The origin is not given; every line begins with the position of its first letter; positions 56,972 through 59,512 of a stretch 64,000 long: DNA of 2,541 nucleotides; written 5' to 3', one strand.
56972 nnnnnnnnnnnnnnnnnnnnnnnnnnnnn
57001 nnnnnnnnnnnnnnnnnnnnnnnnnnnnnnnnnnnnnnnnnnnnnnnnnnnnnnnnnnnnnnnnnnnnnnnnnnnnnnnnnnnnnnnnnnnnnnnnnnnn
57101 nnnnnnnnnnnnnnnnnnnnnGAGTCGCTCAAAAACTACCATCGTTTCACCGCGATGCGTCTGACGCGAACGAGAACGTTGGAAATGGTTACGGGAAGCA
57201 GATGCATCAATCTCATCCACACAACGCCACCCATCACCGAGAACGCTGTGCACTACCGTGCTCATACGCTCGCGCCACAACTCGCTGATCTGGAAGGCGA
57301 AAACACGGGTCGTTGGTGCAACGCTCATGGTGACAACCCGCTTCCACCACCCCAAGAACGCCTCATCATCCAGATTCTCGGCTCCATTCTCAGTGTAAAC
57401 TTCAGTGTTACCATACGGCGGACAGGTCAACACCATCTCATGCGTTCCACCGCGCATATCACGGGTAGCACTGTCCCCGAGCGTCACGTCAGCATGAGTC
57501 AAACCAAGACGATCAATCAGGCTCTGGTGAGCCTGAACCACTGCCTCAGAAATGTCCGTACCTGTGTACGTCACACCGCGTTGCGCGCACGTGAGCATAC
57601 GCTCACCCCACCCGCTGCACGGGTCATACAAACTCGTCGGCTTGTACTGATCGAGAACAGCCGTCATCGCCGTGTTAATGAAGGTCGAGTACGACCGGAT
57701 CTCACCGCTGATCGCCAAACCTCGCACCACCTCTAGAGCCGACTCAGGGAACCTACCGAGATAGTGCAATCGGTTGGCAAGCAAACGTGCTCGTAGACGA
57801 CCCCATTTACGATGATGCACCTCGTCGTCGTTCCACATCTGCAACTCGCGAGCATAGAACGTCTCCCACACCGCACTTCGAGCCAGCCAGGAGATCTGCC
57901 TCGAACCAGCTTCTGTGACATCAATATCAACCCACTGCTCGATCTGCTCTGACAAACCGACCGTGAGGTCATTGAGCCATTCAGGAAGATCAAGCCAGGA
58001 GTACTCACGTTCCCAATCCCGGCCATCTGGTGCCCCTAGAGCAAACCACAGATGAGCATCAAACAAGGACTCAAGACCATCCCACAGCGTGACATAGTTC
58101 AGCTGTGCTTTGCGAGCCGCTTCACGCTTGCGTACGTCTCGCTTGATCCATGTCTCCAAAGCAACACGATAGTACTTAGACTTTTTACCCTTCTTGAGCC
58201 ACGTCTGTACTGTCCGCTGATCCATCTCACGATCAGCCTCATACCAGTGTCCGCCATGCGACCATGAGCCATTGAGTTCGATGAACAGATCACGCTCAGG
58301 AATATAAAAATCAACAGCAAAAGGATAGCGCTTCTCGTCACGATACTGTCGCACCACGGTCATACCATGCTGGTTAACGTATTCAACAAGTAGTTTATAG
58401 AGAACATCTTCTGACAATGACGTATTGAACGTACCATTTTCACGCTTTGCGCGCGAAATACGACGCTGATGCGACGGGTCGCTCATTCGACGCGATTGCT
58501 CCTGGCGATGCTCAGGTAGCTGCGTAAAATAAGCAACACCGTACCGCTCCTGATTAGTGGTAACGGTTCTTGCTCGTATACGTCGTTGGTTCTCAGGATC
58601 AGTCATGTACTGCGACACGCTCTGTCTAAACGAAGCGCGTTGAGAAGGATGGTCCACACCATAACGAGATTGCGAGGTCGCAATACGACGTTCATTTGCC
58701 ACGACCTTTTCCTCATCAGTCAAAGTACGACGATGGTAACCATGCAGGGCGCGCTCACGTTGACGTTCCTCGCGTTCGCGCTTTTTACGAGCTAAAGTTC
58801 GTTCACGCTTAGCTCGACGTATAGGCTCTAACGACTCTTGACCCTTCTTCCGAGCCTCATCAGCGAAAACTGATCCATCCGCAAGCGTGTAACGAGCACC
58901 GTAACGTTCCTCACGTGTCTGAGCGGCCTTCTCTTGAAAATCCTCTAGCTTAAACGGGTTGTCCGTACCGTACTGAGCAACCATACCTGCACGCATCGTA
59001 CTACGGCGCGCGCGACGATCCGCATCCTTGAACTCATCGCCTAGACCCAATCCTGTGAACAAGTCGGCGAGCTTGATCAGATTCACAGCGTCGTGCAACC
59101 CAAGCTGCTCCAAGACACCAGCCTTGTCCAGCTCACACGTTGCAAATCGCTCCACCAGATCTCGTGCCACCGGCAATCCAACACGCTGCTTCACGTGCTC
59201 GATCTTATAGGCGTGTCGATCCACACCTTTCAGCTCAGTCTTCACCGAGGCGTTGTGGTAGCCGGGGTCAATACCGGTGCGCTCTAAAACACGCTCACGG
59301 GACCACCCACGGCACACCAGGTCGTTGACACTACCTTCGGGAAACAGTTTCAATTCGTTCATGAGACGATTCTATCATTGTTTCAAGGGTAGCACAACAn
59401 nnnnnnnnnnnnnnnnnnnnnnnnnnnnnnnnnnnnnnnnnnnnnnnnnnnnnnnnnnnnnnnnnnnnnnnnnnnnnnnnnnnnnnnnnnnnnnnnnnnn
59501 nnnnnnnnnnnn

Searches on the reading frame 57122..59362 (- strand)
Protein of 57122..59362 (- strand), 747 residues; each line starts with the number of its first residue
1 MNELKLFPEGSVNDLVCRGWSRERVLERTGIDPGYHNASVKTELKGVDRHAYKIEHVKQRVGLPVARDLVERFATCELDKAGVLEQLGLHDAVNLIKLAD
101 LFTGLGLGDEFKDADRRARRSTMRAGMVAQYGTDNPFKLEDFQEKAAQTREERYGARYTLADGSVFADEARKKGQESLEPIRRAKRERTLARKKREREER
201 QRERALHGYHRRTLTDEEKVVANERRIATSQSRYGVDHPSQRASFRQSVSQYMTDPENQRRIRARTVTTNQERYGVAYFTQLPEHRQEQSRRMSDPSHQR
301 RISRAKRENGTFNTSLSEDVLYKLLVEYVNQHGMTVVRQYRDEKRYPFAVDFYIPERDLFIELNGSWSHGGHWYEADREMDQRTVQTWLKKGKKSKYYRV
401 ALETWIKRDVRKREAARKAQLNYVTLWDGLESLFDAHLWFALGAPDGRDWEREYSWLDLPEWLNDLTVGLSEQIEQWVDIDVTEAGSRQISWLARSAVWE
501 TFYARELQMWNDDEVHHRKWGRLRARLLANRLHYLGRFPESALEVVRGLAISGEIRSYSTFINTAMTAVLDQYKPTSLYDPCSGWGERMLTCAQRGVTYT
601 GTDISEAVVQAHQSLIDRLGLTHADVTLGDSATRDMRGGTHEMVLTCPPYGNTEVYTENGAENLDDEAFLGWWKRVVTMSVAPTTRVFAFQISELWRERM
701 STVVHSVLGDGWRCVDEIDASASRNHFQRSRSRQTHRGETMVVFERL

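Call 5: search_protein_families(library=pfam, proteins=[window:57122-59362:-], max_evalue=0.01)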
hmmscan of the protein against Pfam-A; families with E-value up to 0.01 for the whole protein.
window:57122-59362:- (747 aa): 2 families
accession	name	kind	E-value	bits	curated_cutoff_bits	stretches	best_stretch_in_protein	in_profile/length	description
PF24308.1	DUF7487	-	2.6e-10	41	27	1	116-167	65-116/220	Family of unknown function (DUF7487)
PF13649.12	Methyltransf_25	-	0.0092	17.1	27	0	580-645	3-69/97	Methyltransferase domain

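Call 47: search_protein_families(library=padloc, proteins=[window:57122-59362:-], max_evalue=0.01)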
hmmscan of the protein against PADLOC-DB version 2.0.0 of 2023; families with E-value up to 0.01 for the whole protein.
window:57122-59362:- (747 aa): 2 families
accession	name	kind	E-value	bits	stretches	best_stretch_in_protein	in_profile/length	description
PDLC04134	mad2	-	3.2e-08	30.8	1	570-676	287-385/492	mads_2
PDLC03320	MTase_II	-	0.0049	14.1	0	601-682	15-92/289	Type II methyltransferase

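Call 48: search_protein_families(library=ncbifam, proteins=[window:57122-59362:-], max_evalue=0.01)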
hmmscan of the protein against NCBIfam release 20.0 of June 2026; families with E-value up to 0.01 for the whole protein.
window:57122-59362:- (747 aa): 3 families
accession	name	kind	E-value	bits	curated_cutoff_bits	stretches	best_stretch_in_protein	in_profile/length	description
TIGR02085.1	meth_trns_rumB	equivalog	0.00074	18.6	429.5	1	564-649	224-309/374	23S rRNA (uracil(747)-C(5))-methyltransferase RlmC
NF002909.0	PRK03522.2-1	equivalog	0.0019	17.4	553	1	568-649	226-308/374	23S rRNA (uracil(747)-C(5))-methyltransferase RlmC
TIGR03533.1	L3_gln_methyl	equivalog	0.0064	15.9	229.7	0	560-658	107-207/284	50S ribosomal protein L3 N(5)-glutamine methyltransferase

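Call 87: search_protein_families(library=phrogs, proteins=[window:57122-59362:-], max_evalue=0.001)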
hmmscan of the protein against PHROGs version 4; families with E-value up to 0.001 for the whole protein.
window:57122-59362:- (747 aa): 4 families
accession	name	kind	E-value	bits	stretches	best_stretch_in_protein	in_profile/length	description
phrog_3339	-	DNA, RNA and nucleotide metabolism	2.6e-12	47.6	1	127-383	109-317/536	homing endonuclease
phrog_12517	-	unknown function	3.7e-11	43.8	1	569-662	98-200/316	-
phrog_559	-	DNA, RNA and nucleotide metabolism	2.6e-05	24.2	1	323-376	311-367/607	HNH endonuclease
phrog_9084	-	DNA, RNA and nucleotide metabolism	0.00044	21.4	1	283-366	33-111/187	homing endonuclease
